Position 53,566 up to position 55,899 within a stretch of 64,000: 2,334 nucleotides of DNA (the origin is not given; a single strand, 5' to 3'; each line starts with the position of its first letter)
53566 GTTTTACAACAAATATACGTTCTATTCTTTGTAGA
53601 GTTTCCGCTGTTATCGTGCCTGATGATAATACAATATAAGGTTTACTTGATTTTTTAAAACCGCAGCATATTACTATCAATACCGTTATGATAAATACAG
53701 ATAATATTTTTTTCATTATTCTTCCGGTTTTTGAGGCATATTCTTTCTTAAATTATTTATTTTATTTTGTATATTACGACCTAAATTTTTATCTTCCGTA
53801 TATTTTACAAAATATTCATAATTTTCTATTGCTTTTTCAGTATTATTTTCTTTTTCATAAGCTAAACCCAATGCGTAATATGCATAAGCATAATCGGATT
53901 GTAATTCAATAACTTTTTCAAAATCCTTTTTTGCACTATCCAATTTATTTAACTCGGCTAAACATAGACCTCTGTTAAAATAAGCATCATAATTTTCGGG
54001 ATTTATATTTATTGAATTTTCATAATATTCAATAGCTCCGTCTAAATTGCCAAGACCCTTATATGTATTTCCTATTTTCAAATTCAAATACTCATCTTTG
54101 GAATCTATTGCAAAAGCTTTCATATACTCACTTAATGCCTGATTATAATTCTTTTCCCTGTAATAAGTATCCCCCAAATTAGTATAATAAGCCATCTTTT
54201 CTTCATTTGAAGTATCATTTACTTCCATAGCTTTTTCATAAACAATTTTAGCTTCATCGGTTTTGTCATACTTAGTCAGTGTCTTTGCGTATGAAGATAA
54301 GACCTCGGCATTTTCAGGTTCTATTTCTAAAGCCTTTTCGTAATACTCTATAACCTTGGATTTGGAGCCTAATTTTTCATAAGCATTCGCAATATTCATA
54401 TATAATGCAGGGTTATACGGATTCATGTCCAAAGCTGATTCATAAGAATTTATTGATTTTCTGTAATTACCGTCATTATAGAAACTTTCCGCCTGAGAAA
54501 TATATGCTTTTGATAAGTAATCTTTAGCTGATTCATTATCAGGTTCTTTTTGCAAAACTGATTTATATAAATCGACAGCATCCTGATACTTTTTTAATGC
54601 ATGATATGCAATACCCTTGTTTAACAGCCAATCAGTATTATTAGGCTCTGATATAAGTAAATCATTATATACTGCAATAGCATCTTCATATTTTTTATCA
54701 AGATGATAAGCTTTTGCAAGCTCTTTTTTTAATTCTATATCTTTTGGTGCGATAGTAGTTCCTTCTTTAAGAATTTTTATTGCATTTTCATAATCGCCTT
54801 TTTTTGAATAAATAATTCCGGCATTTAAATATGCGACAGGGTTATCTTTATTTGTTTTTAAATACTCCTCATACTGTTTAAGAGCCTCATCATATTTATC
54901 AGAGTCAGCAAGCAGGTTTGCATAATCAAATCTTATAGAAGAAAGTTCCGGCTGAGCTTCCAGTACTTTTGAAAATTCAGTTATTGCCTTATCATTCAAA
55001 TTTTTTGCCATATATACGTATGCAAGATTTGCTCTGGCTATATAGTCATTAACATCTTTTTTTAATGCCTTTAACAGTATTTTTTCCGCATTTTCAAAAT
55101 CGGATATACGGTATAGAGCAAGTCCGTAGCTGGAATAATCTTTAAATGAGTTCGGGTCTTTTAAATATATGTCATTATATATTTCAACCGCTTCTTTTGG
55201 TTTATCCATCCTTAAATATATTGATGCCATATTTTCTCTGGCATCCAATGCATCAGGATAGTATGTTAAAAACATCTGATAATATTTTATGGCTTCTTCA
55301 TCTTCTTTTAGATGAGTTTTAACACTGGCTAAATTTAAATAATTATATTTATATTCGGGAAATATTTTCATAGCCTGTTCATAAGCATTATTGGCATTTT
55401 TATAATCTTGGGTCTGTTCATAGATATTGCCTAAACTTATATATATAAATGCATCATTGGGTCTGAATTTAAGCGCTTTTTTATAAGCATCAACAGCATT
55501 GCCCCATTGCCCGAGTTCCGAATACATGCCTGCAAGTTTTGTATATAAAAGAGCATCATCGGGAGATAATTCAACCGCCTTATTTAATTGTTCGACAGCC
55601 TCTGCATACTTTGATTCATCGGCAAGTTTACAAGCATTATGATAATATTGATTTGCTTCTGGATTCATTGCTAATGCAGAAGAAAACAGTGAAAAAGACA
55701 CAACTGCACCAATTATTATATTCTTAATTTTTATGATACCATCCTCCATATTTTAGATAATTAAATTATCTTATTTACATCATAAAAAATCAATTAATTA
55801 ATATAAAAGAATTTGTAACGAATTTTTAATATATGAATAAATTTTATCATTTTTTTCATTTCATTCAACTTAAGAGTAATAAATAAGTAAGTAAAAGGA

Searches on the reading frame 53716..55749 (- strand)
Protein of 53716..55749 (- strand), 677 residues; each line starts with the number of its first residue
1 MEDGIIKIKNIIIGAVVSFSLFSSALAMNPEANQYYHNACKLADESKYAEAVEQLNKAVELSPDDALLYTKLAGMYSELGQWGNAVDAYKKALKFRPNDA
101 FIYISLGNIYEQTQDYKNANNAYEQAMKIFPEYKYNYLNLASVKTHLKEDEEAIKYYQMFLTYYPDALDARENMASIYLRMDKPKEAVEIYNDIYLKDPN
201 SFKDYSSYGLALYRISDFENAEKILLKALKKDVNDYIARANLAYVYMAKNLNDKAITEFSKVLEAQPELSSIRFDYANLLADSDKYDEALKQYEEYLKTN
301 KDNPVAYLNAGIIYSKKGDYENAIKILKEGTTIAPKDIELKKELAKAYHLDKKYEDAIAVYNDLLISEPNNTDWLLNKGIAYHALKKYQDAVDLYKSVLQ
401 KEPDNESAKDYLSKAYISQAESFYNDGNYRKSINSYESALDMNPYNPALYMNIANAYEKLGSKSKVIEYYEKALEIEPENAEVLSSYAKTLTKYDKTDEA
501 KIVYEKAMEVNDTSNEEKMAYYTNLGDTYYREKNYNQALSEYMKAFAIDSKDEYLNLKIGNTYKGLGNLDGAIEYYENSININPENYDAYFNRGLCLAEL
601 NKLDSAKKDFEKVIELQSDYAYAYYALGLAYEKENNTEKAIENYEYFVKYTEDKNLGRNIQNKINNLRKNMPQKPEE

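Call 61: search_protein_families(library=pfam, proteins=[window:53716-55749:-])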
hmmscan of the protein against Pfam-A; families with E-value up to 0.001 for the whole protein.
window:53716-55749:- (677 aa): 35 families (the best 25 are shown)
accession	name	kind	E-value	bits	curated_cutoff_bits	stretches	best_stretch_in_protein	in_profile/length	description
PF07719.23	TPR_2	-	2.7e-75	242.8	27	5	448-480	2-34/34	Tetratricopeptide repeat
PF00515.34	TPR_1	-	6.9e-70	228.7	27.8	5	449-480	3-34/34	Tetratricopeptide repeat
PF13181.12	TPR_8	-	3.1e-63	205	25.7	5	449-480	3-34/34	Tetratricopeptide repeat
PF13432.12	TPR_16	-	2.1e-59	197.9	32.7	7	353-405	12-64/65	Tetratricopeptide repeat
PF14559.12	TPR_19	-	2e-57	191.9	25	7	281-346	2-67/68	Tetratricopeptide repeat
PF13414.12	TPR_11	-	6.8e-56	186.2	26.8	7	76-113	4-41/42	TPR repeat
PF13428.12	TPR_14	-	1.3e-54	177.4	23.5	2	447-489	1-43/44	Tetratricopeptide repeat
PF13424.12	TPR_12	-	1e-52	176.7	30.1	6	66-131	3-76/77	Tetratricopeptide repeat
PF13431.12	TPR_17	-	2.6e-51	168.1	24.4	4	575-607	1-33/34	Tetratricopeptide repeat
PF13176.12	TPR_7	-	1e-42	141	27.9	0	306-337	1-34/36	Tetratricopeptide repeat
PF13371.12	TPR_9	-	3.8e-40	136.2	35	2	562-618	4-60/73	Tetratricopeptide repeat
PF13174.12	TPR_6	-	1.9e-35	119.5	26.3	0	137-166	3-32/33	Tetratricopeptide repeat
PF23914.1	TPR_CcmH_CycH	-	1.1e-25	90.8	42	3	228-335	42-152/158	Cytochrome c-type biogenesis protein H TPR domain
PF24575.1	TPR_Slam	-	1.8e-23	83.4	35.2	1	242-292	53-103/104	Surface lipoprotein assembly modifier, N-terminal TPR repeats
PF13374.12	TPR_10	-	1.2e-18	66.8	27.5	0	68-96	4-32/42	Tetratricopeptide repeat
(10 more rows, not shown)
